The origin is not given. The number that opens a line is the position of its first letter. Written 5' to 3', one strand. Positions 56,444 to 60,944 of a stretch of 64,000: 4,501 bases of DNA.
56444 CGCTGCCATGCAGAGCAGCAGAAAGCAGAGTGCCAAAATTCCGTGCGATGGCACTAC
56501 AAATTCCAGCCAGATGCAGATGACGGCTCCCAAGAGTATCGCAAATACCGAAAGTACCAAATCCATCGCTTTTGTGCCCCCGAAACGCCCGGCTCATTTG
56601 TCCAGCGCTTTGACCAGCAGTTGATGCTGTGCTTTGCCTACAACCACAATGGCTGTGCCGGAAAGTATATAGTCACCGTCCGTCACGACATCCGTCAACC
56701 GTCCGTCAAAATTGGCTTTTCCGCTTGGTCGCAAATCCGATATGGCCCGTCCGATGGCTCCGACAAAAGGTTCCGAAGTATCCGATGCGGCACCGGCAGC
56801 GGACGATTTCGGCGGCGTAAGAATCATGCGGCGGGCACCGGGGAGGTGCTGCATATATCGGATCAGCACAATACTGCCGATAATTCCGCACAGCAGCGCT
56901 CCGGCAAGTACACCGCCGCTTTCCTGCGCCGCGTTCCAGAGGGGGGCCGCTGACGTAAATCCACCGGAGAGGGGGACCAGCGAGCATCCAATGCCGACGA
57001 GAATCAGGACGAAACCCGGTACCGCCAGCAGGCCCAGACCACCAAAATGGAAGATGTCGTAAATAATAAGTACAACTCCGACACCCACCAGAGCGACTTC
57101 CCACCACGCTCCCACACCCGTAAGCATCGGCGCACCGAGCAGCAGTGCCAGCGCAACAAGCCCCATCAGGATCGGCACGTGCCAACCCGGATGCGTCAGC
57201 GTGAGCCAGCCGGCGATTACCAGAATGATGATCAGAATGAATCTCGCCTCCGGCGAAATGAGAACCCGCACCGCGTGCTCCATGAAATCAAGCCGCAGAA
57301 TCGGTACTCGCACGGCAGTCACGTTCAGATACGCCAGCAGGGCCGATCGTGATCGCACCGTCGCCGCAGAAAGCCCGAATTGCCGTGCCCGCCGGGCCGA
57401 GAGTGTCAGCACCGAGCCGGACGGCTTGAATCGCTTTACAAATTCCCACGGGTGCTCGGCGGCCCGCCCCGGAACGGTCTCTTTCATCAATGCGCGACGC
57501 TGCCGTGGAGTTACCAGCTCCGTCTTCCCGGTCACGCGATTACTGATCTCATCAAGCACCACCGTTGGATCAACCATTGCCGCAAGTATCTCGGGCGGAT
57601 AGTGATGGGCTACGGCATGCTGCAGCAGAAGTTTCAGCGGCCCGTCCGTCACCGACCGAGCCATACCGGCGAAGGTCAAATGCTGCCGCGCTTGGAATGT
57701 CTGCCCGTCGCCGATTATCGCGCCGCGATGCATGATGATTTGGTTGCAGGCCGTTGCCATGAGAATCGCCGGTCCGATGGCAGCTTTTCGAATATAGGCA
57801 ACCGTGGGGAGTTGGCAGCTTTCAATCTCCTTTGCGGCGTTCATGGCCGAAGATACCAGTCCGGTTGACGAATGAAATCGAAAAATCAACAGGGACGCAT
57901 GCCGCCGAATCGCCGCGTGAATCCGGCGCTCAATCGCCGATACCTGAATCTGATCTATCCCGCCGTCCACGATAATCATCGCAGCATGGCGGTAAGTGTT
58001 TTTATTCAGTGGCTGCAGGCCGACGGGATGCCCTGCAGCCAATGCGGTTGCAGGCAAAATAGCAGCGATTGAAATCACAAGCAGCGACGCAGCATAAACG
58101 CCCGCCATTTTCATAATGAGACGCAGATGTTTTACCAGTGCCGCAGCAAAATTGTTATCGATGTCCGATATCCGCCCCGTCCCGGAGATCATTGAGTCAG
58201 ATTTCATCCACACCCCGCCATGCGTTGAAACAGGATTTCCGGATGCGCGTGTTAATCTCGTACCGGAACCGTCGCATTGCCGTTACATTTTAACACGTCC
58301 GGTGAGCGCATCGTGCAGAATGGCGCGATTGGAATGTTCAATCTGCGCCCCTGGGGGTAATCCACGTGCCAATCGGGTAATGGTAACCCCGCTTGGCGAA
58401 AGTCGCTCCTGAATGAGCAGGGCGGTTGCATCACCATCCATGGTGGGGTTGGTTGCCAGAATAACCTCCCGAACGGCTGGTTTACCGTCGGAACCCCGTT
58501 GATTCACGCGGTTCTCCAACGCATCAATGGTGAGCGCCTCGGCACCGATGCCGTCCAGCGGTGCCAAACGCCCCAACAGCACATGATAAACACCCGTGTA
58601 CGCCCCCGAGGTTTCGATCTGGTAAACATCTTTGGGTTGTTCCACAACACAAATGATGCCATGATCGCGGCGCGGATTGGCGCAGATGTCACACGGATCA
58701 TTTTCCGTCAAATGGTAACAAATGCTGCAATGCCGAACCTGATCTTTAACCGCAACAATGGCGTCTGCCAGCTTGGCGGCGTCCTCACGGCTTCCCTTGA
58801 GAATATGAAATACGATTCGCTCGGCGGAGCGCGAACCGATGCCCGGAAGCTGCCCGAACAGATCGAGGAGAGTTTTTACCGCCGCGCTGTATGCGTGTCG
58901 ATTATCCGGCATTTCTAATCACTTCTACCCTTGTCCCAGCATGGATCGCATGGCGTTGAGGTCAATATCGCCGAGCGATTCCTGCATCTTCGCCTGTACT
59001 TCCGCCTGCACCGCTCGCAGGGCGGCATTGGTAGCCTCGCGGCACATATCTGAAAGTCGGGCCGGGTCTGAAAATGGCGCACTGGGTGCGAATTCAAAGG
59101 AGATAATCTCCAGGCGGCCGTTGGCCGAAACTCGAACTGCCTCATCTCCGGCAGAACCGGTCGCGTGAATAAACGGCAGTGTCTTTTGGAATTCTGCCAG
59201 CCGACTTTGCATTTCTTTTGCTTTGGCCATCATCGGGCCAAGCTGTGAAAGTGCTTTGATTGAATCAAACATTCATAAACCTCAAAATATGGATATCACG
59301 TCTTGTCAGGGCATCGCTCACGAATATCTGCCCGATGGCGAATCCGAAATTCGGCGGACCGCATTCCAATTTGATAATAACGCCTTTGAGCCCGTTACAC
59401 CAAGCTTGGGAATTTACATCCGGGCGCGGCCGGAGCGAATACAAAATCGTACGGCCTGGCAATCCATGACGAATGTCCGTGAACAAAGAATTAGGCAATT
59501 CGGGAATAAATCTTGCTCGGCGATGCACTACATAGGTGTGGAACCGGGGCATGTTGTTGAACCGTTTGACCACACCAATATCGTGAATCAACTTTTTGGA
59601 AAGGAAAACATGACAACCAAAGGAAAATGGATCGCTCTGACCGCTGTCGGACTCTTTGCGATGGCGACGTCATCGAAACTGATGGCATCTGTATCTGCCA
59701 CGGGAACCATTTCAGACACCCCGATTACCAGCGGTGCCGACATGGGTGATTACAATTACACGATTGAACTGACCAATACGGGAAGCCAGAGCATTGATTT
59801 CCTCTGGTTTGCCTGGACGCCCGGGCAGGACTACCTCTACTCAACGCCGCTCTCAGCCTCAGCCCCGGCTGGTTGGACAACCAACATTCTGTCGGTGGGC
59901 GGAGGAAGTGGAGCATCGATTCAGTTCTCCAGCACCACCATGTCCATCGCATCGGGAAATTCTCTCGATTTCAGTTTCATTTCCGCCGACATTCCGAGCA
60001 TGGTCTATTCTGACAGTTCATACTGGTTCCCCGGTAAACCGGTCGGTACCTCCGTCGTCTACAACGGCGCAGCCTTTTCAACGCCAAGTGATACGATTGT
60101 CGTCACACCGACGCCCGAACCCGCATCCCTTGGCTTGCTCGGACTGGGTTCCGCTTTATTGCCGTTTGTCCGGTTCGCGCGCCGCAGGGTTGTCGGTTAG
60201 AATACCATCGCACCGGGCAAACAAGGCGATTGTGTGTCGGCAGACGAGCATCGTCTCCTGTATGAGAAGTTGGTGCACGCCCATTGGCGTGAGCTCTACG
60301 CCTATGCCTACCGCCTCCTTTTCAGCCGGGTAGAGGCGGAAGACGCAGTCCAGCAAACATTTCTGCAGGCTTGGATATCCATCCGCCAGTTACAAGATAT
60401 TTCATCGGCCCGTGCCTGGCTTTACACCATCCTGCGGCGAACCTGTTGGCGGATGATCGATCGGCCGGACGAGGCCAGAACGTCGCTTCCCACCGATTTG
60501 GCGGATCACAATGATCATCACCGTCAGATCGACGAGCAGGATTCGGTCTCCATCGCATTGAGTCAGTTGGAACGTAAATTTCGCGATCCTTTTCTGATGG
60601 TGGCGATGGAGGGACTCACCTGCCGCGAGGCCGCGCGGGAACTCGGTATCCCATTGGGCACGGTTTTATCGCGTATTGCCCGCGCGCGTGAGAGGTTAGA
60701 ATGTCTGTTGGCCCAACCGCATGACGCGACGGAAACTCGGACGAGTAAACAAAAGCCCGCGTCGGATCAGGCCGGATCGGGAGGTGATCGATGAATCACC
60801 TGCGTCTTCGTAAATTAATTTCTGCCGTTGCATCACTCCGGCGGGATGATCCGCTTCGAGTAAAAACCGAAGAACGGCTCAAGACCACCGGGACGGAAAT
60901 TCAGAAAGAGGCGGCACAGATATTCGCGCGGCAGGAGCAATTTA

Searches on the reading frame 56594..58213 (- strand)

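Call 81: search_protein_families(library=pfam, proteins=[window:56594-58213:-], max_evalue=0.0001)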
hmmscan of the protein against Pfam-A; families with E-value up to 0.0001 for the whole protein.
window:56594-58213:- (539 aa): 3 families
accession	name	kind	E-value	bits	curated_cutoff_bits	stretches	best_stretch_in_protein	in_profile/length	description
PF25145.1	NfeD1b_N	-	1.4e-17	64.3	40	1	79-237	4-155/189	NfeD1b, N-terminal domain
PF24961.1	NfeD_membrane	-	1e-10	42.1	26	1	324-451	3-118/119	NfeD integral membrane domain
PF01957.25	NfeD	-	5.5e-06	26.9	29.1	1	483-526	4-47/57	NfeD-like C-terminal, partner-binding domain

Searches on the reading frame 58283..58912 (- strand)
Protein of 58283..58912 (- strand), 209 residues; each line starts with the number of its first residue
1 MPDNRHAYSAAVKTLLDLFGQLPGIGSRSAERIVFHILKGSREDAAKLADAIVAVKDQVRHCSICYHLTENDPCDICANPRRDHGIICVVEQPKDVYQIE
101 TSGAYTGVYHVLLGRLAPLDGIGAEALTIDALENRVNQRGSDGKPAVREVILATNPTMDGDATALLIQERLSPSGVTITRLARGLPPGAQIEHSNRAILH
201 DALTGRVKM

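Call 81: search_protein_families(library=pfam, proteins=[window:58283-58912:-], max_evalue=0.0001)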
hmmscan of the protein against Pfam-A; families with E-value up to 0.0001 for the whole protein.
window:58283-58912:- (209 aa): 4 families
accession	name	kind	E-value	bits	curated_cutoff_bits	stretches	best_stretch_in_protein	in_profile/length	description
PF13662.12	Toprim_4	-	2.8e-21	76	25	1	86-182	2-85/85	Toprim domain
PF21176.3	RecR_HhH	-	8.1e-14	51.6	27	1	13-54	2-43/45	RecR, helix-hairpin-helix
PF02132.21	RecR_ZnF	-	4.5e-09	36.3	22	1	59-79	1-21/21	RecR, Cys4-zinc finger domain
PF01751.28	Toprim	-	2.6e-07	31.1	23.1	1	87-176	2-91/96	Toprim domain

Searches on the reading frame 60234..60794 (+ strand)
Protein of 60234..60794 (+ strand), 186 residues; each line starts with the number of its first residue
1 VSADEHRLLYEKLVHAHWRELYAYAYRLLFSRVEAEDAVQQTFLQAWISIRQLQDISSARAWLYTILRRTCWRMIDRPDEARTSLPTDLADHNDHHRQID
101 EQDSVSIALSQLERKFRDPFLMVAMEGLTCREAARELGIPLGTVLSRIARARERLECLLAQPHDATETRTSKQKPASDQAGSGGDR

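Call 81: search_protein_families(library=pfam, proteins=[window:60234-60794:+], max_evalue=0.0001)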
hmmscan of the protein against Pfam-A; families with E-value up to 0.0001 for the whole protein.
window:60234-60794:+ (186 aa): 3 families
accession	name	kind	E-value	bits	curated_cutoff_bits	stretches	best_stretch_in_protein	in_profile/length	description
PF04542.20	Sigma70_r2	-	2.2e-14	53.4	24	1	13-75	1-65/71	Sigma-70 region 2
PF08281.18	Sigma70_r4_2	-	7.5e-11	41.9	25.7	1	108-155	7-54/54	Sigma-70, region 4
PF04545.22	Sigma70_r4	-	3.4e-07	30.1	24.1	1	108-155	1-48/50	Sigma-70, region 4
